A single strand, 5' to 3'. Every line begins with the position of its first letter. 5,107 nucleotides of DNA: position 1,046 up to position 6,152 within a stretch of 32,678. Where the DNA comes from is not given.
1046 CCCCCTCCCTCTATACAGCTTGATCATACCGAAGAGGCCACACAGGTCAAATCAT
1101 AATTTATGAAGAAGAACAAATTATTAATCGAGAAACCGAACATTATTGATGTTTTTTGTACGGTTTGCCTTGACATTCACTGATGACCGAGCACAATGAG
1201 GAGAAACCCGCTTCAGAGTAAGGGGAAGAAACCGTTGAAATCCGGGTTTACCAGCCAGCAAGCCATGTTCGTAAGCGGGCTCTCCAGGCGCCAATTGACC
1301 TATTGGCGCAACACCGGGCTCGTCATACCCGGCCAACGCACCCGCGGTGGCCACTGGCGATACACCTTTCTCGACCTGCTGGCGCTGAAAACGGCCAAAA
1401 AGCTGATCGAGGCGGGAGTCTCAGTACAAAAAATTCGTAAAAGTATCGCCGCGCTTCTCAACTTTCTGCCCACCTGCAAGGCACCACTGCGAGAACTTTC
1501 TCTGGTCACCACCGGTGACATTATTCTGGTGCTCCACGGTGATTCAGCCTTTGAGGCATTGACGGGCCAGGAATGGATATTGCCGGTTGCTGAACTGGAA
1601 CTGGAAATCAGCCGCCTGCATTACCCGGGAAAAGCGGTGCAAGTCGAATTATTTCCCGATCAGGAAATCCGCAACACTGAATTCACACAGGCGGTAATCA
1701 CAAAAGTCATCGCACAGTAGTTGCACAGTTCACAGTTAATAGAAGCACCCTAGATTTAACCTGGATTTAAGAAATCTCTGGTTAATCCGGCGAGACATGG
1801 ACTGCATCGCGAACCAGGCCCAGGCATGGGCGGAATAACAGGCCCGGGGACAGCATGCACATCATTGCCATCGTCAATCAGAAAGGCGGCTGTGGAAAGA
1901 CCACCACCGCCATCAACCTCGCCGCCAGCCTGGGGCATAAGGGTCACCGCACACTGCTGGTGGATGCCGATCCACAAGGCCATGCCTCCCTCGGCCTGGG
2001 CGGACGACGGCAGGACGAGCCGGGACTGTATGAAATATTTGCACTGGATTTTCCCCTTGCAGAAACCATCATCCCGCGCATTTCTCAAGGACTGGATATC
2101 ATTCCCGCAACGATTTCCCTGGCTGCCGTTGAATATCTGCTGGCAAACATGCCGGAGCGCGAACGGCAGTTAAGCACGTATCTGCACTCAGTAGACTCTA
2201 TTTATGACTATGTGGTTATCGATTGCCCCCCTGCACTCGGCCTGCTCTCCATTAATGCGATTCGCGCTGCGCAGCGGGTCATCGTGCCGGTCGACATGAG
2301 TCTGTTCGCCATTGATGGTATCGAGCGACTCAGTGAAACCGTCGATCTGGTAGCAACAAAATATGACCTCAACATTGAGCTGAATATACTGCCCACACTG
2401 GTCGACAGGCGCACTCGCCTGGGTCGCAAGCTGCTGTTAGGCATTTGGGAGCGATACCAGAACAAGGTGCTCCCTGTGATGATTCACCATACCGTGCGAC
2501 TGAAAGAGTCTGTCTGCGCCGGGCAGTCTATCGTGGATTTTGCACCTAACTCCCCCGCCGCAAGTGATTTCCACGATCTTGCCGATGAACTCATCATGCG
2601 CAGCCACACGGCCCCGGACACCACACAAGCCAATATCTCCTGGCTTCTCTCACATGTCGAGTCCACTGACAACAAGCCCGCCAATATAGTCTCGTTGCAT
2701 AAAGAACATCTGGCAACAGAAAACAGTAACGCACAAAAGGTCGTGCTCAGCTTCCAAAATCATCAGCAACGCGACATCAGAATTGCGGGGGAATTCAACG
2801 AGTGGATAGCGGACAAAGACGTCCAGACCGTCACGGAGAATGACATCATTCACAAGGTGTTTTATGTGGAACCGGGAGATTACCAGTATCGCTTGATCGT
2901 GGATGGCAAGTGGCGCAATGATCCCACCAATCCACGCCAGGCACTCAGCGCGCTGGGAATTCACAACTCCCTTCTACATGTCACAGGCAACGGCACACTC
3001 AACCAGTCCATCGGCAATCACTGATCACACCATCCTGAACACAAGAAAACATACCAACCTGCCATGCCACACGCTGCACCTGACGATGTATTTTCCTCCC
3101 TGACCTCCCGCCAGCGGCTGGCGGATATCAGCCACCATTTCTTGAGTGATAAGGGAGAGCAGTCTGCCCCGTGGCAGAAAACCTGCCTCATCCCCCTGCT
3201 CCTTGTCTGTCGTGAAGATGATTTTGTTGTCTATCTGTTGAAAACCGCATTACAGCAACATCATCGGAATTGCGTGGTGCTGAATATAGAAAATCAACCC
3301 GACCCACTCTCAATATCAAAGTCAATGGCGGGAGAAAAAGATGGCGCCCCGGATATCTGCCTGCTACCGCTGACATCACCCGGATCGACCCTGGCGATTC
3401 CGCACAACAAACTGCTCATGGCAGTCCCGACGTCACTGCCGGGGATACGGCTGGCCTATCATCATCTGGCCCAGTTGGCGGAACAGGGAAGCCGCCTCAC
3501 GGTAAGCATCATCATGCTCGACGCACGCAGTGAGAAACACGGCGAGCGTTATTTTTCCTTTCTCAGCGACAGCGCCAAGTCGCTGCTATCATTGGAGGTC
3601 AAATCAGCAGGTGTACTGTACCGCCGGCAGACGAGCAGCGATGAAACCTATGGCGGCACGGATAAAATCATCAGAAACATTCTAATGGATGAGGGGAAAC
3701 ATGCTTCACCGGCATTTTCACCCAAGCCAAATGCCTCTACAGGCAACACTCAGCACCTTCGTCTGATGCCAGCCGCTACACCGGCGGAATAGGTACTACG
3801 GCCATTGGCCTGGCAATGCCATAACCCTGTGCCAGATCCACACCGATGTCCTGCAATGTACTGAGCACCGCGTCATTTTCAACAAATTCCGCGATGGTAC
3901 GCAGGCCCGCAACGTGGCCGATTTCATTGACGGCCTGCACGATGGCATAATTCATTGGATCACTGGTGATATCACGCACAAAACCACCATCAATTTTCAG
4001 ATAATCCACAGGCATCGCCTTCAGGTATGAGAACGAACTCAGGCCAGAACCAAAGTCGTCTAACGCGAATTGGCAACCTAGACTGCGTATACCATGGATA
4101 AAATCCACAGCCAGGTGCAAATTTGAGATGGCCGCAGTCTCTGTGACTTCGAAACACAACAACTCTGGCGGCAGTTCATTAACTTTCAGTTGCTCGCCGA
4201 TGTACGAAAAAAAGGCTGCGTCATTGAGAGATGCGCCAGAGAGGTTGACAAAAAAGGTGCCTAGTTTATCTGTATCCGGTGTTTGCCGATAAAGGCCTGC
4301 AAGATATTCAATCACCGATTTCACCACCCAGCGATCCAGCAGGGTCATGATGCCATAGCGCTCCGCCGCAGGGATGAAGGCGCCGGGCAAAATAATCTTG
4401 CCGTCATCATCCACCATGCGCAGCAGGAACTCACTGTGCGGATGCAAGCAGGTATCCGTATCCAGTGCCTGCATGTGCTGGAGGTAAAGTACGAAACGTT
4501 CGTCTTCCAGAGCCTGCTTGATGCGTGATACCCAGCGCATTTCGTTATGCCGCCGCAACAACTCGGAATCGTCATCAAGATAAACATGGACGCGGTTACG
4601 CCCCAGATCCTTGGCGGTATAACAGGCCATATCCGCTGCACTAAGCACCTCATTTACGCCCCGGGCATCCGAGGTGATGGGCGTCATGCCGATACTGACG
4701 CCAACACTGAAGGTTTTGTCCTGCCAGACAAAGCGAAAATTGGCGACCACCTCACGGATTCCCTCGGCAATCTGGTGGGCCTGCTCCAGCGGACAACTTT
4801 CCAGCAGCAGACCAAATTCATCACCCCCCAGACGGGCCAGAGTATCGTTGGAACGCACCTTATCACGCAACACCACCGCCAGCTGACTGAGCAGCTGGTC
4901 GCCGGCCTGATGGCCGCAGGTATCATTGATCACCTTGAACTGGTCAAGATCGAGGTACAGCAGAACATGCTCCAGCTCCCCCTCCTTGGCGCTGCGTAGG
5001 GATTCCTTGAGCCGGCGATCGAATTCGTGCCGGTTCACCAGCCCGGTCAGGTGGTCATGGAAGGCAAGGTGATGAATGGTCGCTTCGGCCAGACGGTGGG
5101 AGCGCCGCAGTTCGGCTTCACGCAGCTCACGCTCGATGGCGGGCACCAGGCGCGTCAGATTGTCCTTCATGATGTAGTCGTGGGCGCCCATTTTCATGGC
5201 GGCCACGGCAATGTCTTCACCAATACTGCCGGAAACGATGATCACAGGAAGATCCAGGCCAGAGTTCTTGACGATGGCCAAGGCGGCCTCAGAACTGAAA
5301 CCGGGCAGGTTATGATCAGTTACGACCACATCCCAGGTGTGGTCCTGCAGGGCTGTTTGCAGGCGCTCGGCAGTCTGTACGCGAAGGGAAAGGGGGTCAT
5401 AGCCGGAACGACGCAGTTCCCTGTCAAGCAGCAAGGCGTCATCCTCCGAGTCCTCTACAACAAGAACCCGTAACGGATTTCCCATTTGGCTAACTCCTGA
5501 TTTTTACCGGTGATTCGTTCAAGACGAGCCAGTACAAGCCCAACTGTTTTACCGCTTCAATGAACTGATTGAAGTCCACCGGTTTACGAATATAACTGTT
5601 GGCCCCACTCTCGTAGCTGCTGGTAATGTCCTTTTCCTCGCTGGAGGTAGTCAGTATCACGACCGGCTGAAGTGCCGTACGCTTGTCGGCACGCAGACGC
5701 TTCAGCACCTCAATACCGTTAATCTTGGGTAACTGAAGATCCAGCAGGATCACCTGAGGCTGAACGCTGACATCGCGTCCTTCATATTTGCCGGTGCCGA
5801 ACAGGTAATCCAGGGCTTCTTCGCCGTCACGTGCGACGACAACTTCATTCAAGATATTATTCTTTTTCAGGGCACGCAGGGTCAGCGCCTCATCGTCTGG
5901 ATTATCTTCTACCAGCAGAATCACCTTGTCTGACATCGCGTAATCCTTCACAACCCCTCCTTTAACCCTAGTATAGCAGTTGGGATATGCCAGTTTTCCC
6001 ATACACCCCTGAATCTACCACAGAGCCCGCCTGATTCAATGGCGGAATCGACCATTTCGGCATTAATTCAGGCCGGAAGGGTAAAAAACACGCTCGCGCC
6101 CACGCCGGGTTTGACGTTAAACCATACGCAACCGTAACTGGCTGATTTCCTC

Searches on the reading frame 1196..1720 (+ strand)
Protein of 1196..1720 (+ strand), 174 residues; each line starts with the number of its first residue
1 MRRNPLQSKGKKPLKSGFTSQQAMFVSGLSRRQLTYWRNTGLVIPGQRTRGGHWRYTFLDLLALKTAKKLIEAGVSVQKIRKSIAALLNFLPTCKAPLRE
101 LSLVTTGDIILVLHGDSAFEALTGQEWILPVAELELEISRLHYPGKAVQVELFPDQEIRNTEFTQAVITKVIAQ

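Call 9: search_protein_families(library=pfam, proteins=[window:1196-1720:+])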
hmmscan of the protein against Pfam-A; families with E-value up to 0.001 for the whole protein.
window:1196-1720:+ (174 aa): 3 families
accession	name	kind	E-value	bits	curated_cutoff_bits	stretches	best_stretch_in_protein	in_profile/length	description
PF13411.12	MerR_1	-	2.8e-12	47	21.6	1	26-85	9-67/69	MerR HTH family regulatory protein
PF00376.29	MerR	-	9.7e-06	25.8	28.2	1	27-56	9-38/38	MerR family regulatory protein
PF12728.13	HTH_17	-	0.00097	19.8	27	0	19-66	3-48/51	Helix-turn-helix domain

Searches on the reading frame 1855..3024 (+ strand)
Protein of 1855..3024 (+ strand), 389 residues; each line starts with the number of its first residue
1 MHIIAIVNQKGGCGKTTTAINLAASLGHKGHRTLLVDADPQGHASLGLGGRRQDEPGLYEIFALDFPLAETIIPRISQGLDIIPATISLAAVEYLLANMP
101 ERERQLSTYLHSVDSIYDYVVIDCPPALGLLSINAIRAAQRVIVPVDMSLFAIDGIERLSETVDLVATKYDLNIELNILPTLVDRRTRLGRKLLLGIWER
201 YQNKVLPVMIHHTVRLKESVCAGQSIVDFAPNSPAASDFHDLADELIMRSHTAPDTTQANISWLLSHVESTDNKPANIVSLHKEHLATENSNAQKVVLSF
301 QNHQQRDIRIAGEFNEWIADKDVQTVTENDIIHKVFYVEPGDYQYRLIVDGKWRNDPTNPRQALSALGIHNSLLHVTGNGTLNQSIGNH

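Call 9: search_protein_families(library=pfam, proteins=[window:1855-3024:+])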
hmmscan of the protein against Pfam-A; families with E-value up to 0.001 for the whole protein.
window:1855-3024:+ (389 aa): 9 families
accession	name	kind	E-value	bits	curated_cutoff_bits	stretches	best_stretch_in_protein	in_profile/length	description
PF13614.12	AAA_31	-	9e-51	172.8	27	1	1-175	1-174/177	AAA domain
PF01656.29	CbiA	-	1.3e-19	70.8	25.4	1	4-225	1-124/125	CobQ/CobB/MinD/ParA nucleotide binding domain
PF06564.18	CBP_BcsQ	-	7.6e-13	49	21.3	1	1-244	1-231/234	Cellulose biosynthesis protein BcsQ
PF10609.15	ParA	-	6.8e-12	45.8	27.1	1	2-245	4-244/246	NUBPL iron-transfer P-loop NTPase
PF09140.17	MipZ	-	9.7e-11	41.9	20.7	1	2-40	1-39/262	ATPase MipZ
PF16561.11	AMPK1_CBM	-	2.9e-09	37.4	26.8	1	303-377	9-80/85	Glycogen recognition site of AMP-activated protein kinase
PF00142.24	Fer4_NifH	-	6.5e-08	32.8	25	1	7-50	5-49/271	4Fe-4S iron sulfur cluster binding proteins, NifH/frxC family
PF02374.21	ArsA_ATPase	-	9.9e-06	25.4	24.3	1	6-40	5-39/305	Anion-transporting ATPase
PF07015.17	VirC1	-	0.0007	19.4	24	0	1-39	1-39/231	VirC1 protein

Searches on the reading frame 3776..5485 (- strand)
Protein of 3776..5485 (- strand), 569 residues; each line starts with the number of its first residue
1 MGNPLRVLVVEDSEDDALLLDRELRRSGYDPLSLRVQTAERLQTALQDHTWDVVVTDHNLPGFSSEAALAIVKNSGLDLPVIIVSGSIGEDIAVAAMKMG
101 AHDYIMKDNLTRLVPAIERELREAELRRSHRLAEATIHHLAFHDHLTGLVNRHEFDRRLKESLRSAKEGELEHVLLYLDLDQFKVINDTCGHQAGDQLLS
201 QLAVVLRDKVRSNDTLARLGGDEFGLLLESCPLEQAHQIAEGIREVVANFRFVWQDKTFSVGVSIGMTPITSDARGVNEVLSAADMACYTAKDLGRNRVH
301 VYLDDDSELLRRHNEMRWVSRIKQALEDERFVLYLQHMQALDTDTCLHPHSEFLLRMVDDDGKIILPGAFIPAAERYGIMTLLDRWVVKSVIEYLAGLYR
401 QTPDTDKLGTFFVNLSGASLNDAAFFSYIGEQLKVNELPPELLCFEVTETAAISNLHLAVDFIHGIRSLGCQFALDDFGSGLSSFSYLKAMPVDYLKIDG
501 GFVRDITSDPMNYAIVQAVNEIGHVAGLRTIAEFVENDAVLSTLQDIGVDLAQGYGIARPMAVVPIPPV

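Call 9: search_protein_families(library=pfam, proteins=[window:3776-5485:-])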
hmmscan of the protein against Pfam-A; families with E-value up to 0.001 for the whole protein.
window:3776-5485:- (569 aa): 3 families
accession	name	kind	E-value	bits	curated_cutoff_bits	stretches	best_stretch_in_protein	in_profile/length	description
PF00563.25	EAL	-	3.5e-59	200.5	31.3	1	321-560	3-236/236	EAL domain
PF00990.26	GGDEF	-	1.4e-43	148.9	23.8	1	141-298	1-161/161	Diguanylate cyclase, GGDEF domain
PF00072.30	Response_reg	-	1.9e-13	51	30.2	1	7-116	1-109/111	Response regulator receiver domain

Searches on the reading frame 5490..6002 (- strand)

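Call 9: search_protein_families(library=pfam, proteins=[window:5490-6002:-])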
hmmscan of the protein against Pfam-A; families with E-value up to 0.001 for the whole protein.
window:5490-6002:- (170 aa): 1 family
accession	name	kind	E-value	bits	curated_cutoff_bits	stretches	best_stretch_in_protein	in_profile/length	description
PF00072.30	Response_reg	-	7.4e-21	74.8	30.2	1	28-152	1-111/111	Response regulator receiver domain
